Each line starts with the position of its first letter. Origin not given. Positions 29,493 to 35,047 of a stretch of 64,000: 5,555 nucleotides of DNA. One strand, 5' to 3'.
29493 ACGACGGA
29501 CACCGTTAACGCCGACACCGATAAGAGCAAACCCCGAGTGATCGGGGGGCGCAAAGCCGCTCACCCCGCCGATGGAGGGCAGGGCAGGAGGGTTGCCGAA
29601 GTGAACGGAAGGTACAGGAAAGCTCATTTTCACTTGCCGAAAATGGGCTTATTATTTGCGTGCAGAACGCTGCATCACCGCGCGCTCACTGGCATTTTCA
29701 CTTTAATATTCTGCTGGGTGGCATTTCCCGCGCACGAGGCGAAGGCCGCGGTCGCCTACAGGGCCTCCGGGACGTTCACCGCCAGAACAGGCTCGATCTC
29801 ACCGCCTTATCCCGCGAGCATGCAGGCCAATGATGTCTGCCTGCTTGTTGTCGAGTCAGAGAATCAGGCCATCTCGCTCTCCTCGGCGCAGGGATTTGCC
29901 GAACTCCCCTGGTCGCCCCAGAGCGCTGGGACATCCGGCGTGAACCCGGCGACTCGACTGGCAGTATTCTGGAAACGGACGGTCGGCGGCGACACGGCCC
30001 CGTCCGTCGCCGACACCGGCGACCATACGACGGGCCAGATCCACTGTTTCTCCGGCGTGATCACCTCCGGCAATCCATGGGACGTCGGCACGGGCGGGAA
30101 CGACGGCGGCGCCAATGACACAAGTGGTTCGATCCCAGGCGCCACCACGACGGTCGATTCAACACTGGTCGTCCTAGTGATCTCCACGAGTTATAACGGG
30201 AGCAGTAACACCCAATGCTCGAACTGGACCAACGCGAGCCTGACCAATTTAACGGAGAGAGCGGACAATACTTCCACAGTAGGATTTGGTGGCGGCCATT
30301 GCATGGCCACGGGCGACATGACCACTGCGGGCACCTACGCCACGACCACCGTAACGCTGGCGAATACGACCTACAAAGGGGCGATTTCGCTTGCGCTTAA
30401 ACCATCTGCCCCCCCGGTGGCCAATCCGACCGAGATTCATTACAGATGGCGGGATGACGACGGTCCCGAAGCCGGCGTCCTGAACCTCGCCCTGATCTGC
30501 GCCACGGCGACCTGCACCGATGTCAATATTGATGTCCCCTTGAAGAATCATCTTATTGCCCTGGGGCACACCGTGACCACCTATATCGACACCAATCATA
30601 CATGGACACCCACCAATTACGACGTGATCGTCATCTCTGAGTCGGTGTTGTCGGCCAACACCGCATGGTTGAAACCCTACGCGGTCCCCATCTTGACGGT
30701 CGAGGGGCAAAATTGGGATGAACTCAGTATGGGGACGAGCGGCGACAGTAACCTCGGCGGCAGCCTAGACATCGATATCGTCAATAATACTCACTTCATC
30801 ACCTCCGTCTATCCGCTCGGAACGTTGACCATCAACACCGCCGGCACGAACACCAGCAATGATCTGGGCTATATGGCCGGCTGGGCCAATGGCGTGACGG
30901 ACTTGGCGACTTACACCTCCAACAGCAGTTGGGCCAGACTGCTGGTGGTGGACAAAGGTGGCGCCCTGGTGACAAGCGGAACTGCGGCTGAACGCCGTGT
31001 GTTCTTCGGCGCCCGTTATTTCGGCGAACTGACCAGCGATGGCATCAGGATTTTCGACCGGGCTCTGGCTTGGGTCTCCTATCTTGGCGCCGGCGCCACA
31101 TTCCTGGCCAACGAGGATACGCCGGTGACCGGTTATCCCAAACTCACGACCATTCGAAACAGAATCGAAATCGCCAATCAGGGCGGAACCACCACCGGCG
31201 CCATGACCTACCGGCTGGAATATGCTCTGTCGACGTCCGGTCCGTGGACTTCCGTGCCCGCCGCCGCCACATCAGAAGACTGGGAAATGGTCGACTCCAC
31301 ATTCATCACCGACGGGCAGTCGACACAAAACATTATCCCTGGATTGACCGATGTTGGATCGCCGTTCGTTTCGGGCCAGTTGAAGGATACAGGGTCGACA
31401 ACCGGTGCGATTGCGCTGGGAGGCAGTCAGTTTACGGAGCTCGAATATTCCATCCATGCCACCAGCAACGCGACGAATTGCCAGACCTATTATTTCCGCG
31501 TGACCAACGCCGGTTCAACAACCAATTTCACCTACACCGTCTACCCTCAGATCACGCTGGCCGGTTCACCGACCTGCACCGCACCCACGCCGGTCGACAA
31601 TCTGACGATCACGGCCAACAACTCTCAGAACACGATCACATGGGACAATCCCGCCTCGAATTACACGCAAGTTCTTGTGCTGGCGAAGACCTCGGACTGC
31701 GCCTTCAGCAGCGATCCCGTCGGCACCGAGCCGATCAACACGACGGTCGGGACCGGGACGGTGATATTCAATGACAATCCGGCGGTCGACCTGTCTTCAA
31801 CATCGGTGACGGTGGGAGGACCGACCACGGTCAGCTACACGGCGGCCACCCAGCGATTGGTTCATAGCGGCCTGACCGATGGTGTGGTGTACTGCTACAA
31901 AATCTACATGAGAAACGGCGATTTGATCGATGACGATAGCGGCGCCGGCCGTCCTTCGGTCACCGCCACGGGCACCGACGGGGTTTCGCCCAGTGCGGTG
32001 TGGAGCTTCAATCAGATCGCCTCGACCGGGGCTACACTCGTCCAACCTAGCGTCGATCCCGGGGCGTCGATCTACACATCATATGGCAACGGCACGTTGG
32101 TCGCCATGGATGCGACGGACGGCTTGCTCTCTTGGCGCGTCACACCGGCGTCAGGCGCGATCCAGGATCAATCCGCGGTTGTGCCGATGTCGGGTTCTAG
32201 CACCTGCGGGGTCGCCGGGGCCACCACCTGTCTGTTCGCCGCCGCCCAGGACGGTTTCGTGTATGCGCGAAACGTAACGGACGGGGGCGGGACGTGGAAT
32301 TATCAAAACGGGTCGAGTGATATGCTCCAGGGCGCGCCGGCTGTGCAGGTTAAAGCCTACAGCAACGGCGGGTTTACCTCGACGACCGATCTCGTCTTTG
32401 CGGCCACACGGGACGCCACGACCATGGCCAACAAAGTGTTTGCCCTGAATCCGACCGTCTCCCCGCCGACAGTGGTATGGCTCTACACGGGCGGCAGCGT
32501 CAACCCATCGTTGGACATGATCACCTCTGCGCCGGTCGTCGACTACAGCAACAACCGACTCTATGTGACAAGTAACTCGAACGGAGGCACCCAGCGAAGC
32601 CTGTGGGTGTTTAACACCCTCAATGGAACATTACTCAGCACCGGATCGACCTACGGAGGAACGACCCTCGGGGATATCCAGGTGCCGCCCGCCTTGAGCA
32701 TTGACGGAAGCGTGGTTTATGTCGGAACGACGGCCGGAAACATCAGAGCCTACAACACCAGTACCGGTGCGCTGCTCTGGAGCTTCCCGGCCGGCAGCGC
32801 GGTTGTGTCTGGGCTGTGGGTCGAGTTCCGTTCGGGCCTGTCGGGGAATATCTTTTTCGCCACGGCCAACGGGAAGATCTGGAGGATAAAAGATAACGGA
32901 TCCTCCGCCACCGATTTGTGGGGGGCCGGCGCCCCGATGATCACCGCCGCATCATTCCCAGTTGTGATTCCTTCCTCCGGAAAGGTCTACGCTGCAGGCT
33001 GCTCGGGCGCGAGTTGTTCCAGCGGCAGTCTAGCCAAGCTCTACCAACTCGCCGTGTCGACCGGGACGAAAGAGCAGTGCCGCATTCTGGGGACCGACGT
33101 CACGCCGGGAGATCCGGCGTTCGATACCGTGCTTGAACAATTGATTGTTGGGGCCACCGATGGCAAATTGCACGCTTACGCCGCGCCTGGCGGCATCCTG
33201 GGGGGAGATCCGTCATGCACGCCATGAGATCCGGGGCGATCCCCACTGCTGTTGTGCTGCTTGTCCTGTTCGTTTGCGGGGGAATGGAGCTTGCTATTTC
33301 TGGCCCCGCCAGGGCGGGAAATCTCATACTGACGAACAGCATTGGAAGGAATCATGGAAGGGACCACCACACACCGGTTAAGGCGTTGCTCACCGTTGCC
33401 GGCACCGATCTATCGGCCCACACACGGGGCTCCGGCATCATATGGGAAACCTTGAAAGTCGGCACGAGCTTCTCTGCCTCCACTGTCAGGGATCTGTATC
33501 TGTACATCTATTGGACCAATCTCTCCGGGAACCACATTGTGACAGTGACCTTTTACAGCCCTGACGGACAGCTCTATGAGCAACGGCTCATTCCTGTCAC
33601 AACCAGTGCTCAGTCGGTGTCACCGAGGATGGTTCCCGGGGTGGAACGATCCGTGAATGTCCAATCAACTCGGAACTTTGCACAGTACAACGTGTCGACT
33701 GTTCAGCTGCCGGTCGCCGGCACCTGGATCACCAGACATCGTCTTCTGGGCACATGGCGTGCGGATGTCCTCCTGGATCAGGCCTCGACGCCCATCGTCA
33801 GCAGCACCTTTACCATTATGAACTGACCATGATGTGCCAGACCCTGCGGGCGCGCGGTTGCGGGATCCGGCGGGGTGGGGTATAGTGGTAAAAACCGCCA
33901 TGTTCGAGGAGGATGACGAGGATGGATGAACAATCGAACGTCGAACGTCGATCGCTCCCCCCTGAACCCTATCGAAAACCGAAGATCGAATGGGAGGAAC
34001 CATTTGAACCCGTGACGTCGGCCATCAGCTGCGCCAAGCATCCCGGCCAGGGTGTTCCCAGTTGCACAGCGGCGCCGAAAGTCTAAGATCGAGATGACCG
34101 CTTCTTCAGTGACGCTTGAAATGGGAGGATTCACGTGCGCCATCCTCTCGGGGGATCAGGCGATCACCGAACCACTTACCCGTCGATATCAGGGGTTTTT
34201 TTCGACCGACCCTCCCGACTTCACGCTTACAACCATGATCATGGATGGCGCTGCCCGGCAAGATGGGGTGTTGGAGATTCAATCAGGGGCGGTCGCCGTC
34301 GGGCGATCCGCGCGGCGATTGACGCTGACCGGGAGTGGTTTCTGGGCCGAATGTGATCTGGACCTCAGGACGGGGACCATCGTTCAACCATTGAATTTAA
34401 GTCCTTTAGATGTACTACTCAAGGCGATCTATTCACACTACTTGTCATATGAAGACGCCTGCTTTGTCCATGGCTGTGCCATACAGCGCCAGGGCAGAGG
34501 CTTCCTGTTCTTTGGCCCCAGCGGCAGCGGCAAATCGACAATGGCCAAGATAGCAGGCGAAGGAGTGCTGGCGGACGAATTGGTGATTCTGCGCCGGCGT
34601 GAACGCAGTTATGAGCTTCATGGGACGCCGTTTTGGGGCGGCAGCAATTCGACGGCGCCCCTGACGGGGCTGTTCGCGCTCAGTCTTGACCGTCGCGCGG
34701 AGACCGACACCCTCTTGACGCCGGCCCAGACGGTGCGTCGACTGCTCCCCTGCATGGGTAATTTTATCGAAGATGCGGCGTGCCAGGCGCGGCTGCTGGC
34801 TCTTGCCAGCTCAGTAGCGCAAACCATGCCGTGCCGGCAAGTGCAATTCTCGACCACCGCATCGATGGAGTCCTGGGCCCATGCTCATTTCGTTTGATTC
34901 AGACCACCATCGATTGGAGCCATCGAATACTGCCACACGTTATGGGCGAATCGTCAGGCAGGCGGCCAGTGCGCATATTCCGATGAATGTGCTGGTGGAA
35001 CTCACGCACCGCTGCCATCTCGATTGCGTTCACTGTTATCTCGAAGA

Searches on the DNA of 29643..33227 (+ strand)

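Call 41: search_rna_families(sources=[L003, L004, L005, L006, L007, L008, L009, L010], threshold=gathering, show_alignments=8)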
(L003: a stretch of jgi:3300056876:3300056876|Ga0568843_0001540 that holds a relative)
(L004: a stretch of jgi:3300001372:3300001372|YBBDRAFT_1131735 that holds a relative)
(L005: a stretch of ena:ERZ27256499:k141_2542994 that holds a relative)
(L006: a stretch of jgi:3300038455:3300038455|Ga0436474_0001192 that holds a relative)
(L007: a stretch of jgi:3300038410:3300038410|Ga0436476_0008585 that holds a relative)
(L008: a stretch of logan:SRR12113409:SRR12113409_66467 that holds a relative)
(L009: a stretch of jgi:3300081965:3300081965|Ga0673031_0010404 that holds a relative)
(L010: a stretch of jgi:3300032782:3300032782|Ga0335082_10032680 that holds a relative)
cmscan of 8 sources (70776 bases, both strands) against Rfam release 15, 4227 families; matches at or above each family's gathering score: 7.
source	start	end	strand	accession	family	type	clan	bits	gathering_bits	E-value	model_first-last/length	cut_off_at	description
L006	2874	2958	+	RF01051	c-di-GMP-I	Cis-reg; riboswitch;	CL00126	59.9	35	3.7e-09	1-87/87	no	c-di-GMP-I riboswitch aptamer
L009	2916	3000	+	RF01051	c-di-GMP-I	Cis-reg; riboswitch;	CL00126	59.9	35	3.7e-09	1-87/87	no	c-di-GMP-I riboswitch aptamer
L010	1174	1258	+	RF01051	c-di-GMP-I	Cis-reg; riboswitch;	CL00126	58.4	35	8.4e-09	1-87/87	no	c-di-GMP-I riboswitch aptamer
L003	2917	3000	+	RF01051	c-di-GMP-I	Cis-reg; riboswitch;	CL00126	58.1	35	1e-08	1-87/87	no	c-di-GMP-I riboswitch aptamer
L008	2916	3000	+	RF01051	c-di-GMP-I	Cis-reg; riboswitch;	CL00126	57.6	35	1.3e-08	1-87/87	no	c-di-GMP-I riboswitch aptamer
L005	2916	3000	+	RF01051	c-di-GMP-I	Cis-reg; riboswitch;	CL00126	56.7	35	2.2e-08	1-87/87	no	c-di-GMP-I riboswitch aptamer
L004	2916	3000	+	RF01051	c-di-GMP-I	Cis-reg; riboswitch;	CL00126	53.9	35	1.1e-07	1-87/87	no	c-di-GMP-I riboswitch aptamer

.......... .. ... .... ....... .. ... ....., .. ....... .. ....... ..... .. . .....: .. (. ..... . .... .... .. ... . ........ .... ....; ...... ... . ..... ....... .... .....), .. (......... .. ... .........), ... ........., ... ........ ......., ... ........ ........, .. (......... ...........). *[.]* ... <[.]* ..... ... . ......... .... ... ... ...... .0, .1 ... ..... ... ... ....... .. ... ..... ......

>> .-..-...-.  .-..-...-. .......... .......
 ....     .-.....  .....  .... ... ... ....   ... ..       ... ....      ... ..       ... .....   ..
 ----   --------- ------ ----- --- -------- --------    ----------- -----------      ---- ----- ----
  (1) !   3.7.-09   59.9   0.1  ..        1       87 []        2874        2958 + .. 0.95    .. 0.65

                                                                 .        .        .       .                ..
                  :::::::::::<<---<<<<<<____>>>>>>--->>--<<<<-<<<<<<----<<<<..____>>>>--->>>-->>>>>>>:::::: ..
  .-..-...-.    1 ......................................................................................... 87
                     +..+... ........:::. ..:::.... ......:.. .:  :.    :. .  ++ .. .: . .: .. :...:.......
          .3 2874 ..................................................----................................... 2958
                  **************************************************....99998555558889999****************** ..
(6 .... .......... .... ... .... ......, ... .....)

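Call 65: search_rna_families(source=L133, start=1, end=1400, threshold=evalue, max_evalue=1, show_alignments=2)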
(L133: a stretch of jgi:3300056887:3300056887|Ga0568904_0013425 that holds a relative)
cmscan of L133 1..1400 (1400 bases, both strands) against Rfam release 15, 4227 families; matches with E-value up to 1: 0.
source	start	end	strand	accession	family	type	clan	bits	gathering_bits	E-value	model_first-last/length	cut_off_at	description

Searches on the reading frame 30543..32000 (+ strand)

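Call 56: search_protein_families(library=ncbifam, proteins=[window:30543-32000:+], max_evalue=0.01)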
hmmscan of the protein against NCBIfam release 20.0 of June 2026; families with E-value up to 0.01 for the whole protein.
window:30543-32000:+ (486 aa): 0 families

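Call 57: search_protein_families(library=pfam, proteins=[window:30543-32000:+], max_evalue=1)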
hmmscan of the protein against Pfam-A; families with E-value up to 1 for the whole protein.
window:30543-32000:+ (486 aa): 1 family
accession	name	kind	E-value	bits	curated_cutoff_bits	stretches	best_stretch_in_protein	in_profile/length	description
PF23185.1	CFAP43_N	-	0.21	11.1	27.1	1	374-458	171-253/300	CFAP43 N-terminal domain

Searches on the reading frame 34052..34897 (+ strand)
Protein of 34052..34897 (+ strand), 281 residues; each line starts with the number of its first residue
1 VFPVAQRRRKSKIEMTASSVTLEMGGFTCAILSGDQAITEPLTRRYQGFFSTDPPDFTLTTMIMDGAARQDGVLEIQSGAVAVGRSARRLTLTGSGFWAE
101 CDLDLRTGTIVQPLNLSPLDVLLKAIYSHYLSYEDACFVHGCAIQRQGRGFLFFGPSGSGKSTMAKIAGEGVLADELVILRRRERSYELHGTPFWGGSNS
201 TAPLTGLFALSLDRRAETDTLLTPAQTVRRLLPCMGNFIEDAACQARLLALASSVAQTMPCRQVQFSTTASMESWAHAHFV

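Call 6: search_protein_families(library=pfam, proteins=[window:34052-34897:+], max_evalue=0.001)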
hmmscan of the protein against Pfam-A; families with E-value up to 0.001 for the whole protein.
window:34052-34897:+ (281 aa): 0 families

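Call 56: search_protein_families(library=ncbifam, proteins=[window:34052-34897:+], max_evalue=0.01)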
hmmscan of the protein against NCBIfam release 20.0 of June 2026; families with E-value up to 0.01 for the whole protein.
window:34052-34897:+ (281 aa): 4 families
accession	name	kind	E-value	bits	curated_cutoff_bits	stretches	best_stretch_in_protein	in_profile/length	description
TIGR04249.1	SCM_chp_ScmC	equivalog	3.8e-06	26.4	125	1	102-196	95-188/292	SynChlorMet cassette protein ScmC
TIGR04352.1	HprK_rel_A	equivalog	0.00086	18.5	200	1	136-182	96-145/280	HprK-related kinase A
TIGR04355.1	HprK_rel_B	hypoth_equivalog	0.0034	16.5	200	0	135-170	143-179/351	HprK-related kinase B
TIGR00679.1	hpr-ser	equivalog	0.0053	16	240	1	136-183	131-181/300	HPr(Ser) kinase/phosphatase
